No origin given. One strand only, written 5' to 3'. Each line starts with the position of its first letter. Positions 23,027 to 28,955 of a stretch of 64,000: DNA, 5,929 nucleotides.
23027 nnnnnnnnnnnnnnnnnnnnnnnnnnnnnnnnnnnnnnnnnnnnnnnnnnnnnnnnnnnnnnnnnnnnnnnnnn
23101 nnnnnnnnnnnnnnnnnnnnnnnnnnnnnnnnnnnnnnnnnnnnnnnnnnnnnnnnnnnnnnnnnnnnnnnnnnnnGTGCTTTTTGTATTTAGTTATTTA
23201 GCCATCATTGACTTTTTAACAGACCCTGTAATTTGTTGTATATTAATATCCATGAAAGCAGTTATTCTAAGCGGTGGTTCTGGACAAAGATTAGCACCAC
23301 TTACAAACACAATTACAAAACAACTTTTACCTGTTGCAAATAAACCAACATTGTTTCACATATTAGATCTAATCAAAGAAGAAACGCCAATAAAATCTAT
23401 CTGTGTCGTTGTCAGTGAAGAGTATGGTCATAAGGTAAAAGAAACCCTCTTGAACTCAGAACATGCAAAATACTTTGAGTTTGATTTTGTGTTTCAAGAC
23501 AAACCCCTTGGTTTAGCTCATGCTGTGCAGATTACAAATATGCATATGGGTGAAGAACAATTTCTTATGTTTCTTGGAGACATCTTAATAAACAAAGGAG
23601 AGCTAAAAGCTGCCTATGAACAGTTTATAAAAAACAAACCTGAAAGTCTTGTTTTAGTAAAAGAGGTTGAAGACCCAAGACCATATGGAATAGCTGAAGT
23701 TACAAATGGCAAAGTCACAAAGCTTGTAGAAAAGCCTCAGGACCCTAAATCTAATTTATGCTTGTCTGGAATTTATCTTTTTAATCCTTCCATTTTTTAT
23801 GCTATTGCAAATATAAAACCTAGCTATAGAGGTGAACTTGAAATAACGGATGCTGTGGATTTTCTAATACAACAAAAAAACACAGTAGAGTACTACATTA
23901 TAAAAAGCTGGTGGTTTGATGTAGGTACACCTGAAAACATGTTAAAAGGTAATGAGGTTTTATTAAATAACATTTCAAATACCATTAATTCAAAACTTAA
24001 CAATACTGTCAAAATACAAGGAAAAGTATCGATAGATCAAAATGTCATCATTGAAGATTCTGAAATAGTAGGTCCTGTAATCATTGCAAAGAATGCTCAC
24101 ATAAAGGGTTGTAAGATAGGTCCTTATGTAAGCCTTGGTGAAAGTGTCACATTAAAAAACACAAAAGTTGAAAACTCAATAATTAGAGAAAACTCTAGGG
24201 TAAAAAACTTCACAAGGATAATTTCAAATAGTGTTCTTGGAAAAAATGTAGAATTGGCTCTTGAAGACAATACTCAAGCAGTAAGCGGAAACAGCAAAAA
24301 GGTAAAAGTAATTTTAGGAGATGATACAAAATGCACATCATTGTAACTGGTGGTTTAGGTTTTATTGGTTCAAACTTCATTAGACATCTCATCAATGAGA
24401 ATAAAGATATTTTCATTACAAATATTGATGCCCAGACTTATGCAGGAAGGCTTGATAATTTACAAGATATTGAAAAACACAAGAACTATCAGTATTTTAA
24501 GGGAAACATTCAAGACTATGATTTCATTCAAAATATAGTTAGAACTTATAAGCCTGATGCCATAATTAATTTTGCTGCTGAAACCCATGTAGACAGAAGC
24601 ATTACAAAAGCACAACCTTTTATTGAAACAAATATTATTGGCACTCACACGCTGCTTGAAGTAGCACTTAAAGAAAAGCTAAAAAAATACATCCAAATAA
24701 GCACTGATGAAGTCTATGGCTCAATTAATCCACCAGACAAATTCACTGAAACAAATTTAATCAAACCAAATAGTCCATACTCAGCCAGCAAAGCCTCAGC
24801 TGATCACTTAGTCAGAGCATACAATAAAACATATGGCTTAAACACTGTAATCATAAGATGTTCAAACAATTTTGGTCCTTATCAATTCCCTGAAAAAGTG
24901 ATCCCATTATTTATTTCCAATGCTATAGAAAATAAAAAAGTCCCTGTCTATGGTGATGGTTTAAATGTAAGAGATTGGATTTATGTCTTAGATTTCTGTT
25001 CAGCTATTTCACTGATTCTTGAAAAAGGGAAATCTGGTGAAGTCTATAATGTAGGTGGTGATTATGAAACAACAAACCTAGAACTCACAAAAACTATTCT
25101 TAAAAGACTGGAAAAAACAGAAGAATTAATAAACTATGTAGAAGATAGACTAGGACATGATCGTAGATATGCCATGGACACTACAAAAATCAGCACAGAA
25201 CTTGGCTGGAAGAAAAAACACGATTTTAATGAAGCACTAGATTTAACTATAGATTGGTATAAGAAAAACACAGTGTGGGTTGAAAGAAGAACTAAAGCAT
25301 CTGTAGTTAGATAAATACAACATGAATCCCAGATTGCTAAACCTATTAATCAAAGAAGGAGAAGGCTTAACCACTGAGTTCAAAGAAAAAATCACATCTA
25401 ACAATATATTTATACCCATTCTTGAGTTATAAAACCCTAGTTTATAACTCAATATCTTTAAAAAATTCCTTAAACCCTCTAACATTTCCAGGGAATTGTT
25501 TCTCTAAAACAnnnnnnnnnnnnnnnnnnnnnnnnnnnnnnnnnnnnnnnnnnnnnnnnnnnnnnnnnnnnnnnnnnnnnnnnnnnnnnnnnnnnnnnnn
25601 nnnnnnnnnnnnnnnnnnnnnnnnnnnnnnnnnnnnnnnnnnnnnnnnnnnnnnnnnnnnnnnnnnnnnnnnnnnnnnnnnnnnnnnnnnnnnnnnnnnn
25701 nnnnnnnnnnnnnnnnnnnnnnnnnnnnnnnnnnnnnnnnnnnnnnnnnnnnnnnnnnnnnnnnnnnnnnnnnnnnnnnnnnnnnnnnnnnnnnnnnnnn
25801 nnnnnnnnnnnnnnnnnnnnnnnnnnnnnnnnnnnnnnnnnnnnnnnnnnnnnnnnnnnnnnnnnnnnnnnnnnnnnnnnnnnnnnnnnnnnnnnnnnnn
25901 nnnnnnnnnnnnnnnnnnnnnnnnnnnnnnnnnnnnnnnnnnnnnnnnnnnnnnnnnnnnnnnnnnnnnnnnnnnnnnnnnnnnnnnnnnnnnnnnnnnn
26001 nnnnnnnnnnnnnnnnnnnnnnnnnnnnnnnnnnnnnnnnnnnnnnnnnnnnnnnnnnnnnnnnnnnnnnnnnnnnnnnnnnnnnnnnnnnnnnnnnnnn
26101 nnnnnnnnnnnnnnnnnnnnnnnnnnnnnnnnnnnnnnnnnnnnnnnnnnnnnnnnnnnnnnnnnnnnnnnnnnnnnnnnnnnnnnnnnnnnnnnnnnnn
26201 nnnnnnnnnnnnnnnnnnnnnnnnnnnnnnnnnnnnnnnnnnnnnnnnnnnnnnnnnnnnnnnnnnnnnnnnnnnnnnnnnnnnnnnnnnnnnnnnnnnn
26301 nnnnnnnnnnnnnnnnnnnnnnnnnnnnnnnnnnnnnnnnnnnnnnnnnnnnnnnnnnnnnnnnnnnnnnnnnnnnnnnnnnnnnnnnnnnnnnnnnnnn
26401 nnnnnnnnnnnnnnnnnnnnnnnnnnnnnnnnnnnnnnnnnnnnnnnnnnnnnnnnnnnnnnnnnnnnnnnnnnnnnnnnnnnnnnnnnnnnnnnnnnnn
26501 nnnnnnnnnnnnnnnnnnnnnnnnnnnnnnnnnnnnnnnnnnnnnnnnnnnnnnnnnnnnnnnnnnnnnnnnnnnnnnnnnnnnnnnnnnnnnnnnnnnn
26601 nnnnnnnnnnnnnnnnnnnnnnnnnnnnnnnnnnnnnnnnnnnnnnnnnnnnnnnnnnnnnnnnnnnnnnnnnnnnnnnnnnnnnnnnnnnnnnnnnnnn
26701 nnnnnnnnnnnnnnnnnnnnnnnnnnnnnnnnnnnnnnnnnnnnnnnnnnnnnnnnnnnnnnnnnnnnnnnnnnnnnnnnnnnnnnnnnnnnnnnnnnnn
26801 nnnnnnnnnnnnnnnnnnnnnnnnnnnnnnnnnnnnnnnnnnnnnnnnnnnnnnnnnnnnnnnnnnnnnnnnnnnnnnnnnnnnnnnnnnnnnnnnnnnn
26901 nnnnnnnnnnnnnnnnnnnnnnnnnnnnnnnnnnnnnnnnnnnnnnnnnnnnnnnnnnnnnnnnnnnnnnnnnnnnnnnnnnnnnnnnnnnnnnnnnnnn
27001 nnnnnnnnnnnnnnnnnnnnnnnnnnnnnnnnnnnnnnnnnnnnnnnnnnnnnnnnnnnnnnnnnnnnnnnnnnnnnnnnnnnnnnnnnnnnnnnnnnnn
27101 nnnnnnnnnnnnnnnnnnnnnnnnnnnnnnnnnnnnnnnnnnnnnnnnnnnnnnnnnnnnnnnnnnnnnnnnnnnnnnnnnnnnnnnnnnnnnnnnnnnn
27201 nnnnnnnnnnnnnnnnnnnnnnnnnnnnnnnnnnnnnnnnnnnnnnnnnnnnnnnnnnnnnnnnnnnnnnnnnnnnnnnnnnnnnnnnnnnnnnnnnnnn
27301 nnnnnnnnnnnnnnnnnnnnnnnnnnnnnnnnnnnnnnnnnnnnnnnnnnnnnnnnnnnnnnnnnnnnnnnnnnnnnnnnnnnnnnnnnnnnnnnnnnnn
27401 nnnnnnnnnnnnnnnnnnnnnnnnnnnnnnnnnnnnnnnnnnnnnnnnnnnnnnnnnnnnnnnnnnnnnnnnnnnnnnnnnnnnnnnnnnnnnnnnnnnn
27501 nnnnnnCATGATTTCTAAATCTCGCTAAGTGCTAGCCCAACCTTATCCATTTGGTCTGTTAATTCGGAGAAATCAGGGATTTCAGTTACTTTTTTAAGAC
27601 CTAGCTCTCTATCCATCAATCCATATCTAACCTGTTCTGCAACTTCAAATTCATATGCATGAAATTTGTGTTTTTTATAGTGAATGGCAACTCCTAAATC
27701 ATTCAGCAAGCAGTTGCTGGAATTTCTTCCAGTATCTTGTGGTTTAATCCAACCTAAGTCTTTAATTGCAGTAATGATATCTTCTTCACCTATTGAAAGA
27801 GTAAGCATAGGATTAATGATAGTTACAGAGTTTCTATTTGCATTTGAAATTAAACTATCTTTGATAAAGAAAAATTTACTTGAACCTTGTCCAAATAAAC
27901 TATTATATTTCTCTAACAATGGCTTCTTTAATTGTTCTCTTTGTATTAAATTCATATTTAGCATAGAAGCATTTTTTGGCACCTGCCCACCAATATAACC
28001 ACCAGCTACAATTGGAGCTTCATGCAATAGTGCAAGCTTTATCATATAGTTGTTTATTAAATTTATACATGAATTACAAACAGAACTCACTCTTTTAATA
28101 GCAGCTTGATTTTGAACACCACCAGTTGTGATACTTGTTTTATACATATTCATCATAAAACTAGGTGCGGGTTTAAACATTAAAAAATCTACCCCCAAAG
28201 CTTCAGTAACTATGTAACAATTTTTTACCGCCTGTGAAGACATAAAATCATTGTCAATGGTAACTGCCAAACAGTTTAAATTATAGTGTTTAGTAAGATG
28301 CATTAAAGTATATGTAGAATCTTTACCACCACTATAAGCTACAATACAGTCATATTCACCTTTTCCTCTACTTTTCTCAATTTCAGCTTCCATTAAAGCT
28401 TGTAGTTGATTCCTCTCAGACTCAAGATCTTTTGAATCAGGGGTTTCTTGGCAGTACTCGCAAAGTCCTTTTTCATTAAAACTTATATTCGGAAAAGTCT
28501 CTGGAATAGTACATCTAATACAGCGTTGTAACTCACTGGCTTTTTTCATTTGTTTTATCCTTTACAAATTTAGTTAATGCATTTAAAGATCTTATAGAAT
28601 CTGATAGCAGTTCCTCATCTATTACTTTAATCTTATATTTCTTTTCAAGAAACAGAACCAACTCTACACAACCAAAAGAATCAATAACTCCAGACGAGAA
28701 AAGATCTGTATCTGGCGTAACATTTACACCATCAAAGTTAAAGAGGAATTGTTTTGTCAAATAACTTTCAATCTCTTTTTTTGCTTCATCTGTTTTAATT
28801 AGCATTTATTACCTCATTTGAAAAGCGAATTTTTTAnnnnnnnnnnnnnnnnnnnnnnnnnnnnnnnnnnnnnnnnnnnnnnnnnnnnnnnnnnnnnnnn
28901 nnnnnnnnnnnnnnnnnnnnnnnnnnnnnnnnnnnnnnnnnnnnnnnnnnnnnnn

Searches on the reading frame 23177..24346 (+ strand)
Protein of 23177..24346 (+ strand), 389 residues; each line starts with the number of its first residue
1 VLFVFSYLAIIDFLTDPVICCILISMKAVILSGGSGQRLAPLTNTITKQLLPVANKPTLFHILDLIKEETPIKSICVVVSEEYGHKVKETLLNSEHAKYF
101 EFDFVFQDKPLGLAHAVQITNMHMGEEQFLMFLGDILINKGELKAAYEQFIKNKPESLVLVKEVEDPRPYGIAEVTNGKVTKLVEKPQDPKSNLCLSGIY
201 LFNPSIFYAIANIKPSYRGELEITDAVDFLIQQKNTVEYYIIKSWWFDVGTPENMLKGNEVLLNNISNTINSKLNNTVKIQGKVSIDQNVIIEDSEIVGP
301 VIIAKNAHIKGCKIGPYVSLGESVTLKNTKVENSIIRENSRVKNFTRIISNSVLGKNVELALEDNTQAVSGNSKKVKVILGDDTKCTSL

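Call 4: search_protein_families(library=pfam, proteins=[window:23177-24346:+], max_evalue=0.01)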
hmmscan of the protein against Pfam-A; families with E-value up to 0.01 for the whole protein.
window:23177-24346:+ (389 aa): 6 families
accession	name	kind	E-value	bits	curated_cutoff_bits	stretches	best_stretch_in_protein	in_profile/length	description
PF00483.29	NTP_transferase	-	2.3e-48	165.4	21.2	1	27-262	1-242/245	Nucleotidyl transferase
PF00132.30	Hexapep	-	1.9e-09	37.3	27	1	301-327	8-35/36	Bacterial transferase hexapeptide (six repeats)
PF25084.1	LbH_EIF2B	-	6.8e-07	29.7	54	1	265-361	9-100/105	EIF2B subunit epsilon LbH domain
PF12804.13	NTP_transf_3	-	3.5e-05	24.5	27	1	28-169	1-130/160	MobA-like NTP transferase domain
PF01128.25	IspD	-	0.0044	17.3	27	0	27-91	2-63/221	2-C-methyl-D-erythritol 4-phosphate cytidylyltransferase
PF07959.18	Fucose_pyrophosphorylase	-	0.0058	16.1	34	0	272-334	290-347/418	Fucose pyrophosphorylase domain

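Call 6: search_protein_families(library=ncbifam, proteins=[window:23177-24346:+], max_evalue=0.01)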
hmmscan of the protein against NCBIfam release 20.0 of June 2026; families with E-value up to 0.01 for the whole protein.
window:23177-24346:+ (389 aa): 42 families (the best 25 are shown)
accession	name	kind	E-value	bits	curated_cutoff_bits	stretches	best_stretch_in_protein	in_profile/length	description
TIGR01208.1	rmlA_long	equivalog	1.3e-103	346.6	320.25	1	27-384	1-349/353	glucose-1-phosphate thymidylyltransferase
TIGR03992.1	Arch_glmU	subfamily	8.1e-76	255.4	292.1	1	26-383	1-350/393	bifunctional sugar-1-phosphate nucleotidylyltransferase/acetyltransferase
NF041173.1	Sug_nt_acttase_Thmprot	equivalog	4.6e-57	193.8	600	1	26-364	1-331/405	bifunctional sugar-1-phosphate nucleotidylyltransferase/acetyltransferase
NF041313.1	UDPGP_AglF_Halo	equivalog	4.2e-44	150.8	400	1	26-257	1-229/234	UTP--glucose-1-phosphate uridylyltransferase AglF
NF052502.1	man1P_GTase_Rv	exception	5.8e-40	137.2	440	1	27-361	2-325/352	mannose-1-phosphate guanylyltransferase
TIGR01207.1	rmlA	equivalog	1.5e-38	132.6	360.65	1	27-286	1-255/286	glucose-1-phosphate thymidylyltransferase RfbA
NF012024.0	PRK15480.1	equivalog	2.2e-33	115.6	588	1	26-279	4-252/292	glucose-1-phosphate thymidylyltransferase RfbA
TIGR01099.1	galU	equivalog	1.2e-32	113.6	326.8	2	97-257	91-260/261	UTP--glucose-1-phosphate uridylyltransferase GalU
TIGR01173.1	glmU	equivalog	2.7e-27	95.7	366.85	1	26-359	1-340/452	bifunctional UDP-N-acetylglucosamine diphosphorylase/glucosamine-1-phosphate N-acetyltransferase GlmU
NF010934.1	PRK14354.1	equivalog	5.9e-26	91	450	1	28-359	2-339/447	bifunctional UDP-N-acetylglucosamine diphosphorylase/glucosamine-1-phosphate N-acetyltransferase GlmU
NF010937.0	PRK14357.1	equivalog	2.2e-21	76.3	658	1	26-373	1-348/448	bifunctional UDP-N-acetylglucosamine diphosphorylase/glucosamine-1-phosphate N-acetyltransferase GlmU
NF003670.0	PRK05293.1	equivalog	2.2e-18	66.4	470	1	126-381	117-371/382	glucose-1-phosphate adenylyltransferase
NF010932.0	PRK14352.1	equivalog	1e-17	64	611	1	27-360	8-351/488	bifunctional UDP-N-acetylglucosamine diphosphorylase/glucosamine-1-phosphate N-acetyltransferase GlmU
NF010940.0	PRK14360.1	equivalog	1e-17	63.9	602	1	29-354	5-322/452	bifunctional UDP-N-acetylglucosamine diphosphorylase/glucosamine-1-phosphate N-acetyltransferase GlmU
NF010933.0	PRK14353.1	equivalog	1.2e-17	63.7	505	1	26-348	6-336/453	bifunctional UDP-N-acetylglucosamine diphosphorylase/glucosamine-1-phosphate N-acetyltransferase GlmU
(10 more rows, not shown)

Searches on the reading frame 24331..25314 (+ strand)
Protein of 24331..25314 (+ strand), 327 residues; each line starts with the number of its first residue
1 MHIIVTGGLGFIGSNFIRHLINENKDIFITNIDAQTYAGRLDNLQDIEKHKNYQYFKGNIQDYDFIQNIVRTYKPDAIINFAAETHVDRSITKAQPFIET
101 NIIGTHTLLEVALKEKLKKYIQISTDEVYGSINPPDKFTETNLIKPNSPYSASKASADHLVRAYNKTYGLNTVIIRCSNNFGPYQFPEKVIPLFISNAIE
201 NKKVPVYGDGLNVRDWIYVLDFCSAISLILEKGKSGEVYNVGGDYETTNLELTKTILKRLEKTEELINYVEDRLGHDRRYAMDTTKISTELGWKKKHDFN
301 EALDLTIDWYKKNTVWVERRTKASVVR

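Call 4: search_protein_families(library=pfam, proteins=[window:24331-25314:+], max_evalue=0.01)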
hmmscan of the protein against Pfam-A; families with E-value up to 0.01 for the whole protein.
window:24331-25314:+ (327 aa): 8 families
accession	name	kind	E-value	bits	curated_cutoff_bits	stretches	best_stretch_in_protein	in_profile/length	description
PF16363.11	GDP_Man_Dehyd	-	1.8e-83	281.2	27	1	4-303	1-329/332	GDP-mannose 4,6 dehydratase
PF01370.27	Epimerase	-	8.7e-67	225.5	20.9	1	3-242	1-240/240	NAD dependent epimerase/dehydratase family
PF01073.25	3Beta_HSD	-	1e-23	84.2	22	1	4-225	1-224/280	3-beta hydroxysteroid dehydrogenase/isomerase family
PF02719.21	Polysacc_synt_2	-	4.4e-21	75.8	20.2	1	3-241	1-228/293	Polysaccharide biosynthesis protein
PF04321.23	RmlD_sub_bind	-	1.1e-20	74.4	27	1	1-293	1-269/287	RmlD substrate binding domain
PF07993.18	NAD_binding_4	-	3e-14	53.2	20.1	1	5-179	1-206/258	Male sterility protein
PF00106.31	adh_short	-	3.1e-06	27.2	26.6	1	2-174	2-173/195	short chain dehydrogenase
PF13460.12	NAD_binding_10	-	3.3e-06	27.5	27.2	1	7-177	1-143/184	NAD(P)H-binding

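Call 6: search_protein_families(library=ncbifam, proteins=[window:24331-25314:+], max_evalue=0.01)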
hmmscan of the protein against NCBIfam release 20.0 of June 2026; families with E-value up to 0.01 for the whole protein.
window:24331-25314:+ (327 aa): 37 families (the best 25 are shown)
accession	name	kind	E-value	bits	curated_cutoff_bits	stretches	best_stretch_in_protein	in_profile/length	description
TIGR01181.1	dTDP_gluc_dehyt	equivalog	6.9e-141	468.9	365.1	1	3-318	2-319/321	dTDP-glucose 4,6-dehydratase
NF007490.0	PRK10084.1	subfamily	2.4e-107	359.1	649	1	1-320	1-344/361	dTDP-glucose 4,6-dehydratase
NF007582.0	PRK10217.1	equivalog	3.6e-97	325.6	698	1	2-319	3-340/355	dTDP-glucose 4,6-dehydratase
TIGR04180.1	EDH_00030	hypoth_equivalog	9.2e-43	146.4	475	1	3-297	1-296/297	NAD-dependent 4,6-dehydratase LegB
TIGR01179.1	galE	equivalog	1.6e-38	132.4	262.3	1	3-313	2-328/332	UDP-glucose 4-epimerase GalE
TIGR02622.1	CDP_4_6_dhtase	equivalog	1.2e-33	116.8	278.45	1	2-315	6-335/352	CDP-glucose 4,6-dehydratase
NF007956.0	PRK10675.1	subfamily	6.5e-25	88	394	1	1-313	1-332/338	UDP-glucose 4-epimerase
TIGR02197.1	heptose_epim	equivalog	1.6e-23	83.4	274.6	1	3-280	1-279/316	ADP-glyceromanno-heptose 6-epimerase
TIGR03466.1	HpnA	hypoth_equivalog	7.3e-21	74.4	367.65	1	2-262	2-244/327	hopanoid-associated sugar epimerase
TIGR01472.1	gmd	equivalog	1.9e-20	73.3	415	1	4-263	4-271/342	GDP-mannose 4,6-dehydratase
NF011728.1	PRK15181.1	equivalog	2.7e-19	69.4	760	1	4-312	19-339/348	Vi polysaccharide biosynthesis UDP-N-acetylglucosaminuronic acid C-4 epimerase TviC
TIGR01214.1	rmlD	equivalog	7.4e-19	67.9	224.05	1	3-264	2-230/285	dTDP-4-dehydrorhamnose reductase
NF047922.1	GDPFucSynFcl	equivalog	8.3e-18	64.9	500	1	60-314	39-305/308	GDP-L-fucose synthase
TIGR03589.1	PseB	equivalog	1.2e-13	50.7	407.75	1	2-239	6-224/324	UDP-N-acetylglucosamine 4,6-dehydratase (inverting)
NF008872.0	PRK11908.1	equivalog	4.1e-13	49.1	294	1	2-314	3-339/349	bifunctional UDP-4-keto-pentose/UDP-xylose synthase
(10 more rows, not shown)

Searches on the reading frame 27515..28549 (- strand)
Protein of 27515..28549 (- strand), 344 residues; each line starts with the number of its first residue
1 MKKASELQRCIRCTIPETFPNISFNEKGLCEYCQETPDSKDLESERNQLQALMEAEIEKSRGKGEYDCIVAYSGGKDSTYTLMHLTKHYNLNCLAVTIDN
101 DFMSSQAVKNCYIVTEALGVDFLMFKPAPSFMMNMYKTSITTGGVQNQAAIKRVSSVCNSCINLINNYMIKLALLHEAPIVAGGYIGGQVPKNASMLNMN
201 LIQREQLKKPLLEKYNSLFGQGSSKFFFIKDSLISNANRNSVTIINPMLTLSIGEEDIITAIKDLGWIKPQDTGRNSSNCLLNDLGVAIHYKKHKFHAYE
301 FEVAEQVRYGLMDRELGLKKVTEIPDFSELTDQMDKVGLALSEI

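Call 3: search_protein_families(library=pfam, proteins=[window:27515-28549:-], max_evalue=0.01)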
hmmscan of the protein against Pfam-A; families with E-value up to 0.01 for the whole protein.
window:27515-28549:- (344 aa): 3 families
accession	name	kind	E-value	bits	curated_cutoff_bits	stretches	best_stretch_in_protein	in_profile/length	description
PF24167.1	DUF7411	-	0.00079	19.5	28.7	1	68-144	3-75/194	Family of unknown function (DUF7411)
PF01902.24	Diphthami_syn_2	-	0.001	19.1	23.2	1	69-123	4-62/219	Diphthamide synthase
PF06508.19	QueC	-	0.0035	17.3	22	0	68-174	2-105/210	Queuosine biosynthesis protein QueC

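Call 6: search_protein_families(library=ncbifam, proteins=[window:27515-28549:-], max_evalue=0.01)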
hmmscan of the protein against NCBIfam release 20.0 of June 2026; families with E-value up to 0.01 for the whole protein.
window:27515-28549:- (344 aa): 6 families
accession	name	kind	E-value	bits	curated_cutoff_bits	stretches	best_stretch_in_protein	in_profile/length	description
TIGR03573.1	WbuX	subfamily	1.4e-37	130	203.2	1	9-324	3-316/344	N-acetyl sugar amidotransferase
NF006351.0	PRK08576.1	equivalog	2.4e-06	26.4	290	1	30-124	199-292/436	hypothetical protein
TIGR00268.2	TIGR00268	equivalog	1.8e-05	24.2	150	1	67-125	15-74/259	ATP-dependent sacrificial sulfur transferase LarE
NF038212.1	argG_rel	exception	0.00018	20.5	425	1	68-143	17-90/381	argininosuccinate synthase-related protein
NF011155.0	PRK14561.1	equivalog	0.0014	18.4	207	1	68-154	3-83/195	hypothetical protein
TIGR02432.1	lysidine_TilS_N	equivalog_domain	0.0046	16.9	93.6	0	68-107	2-46/189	tRNA lysidine(34) synthetase TilS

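Call 69: search_solved_structures(query=window:27515-28549:-, max_evalue=0.01)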
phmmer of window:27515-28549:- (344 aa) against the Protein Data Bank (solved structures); distinct sequences matched with E-value up to 0.01: 2.
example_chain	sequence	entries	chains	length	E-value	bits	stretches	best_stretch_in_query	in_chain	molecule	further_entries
8wex_A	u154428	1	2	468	2.2e-06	30.3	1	21-98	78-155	N-acetyl sugar amidotransferase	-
8cnz_A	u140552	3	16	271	0.0019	20.6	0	68-111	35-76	NAD_synthase domain-containing protein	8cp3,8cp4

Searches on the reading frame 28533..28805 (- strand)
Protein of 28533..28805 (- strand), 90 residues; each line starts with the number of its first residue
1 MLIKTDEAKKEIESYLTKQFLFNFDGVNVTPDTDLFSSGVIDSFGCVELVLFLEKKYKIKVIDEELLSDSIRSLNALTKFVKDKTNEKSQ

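Call 3: search_protein_families(library=pfam, proteins=[window:28533-28805:-], max_evalue=0.01)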
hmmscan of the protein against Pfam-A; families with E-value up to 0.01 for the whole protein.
window:28533-28805:- (90 aa): 1 family
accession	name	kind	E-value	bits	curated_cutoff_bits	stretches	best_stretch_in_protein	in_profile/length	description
PF00550.31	PP-binding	-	0.00011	22.8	20.8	1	25-80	14-66/67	Phosphopantetheine attachment site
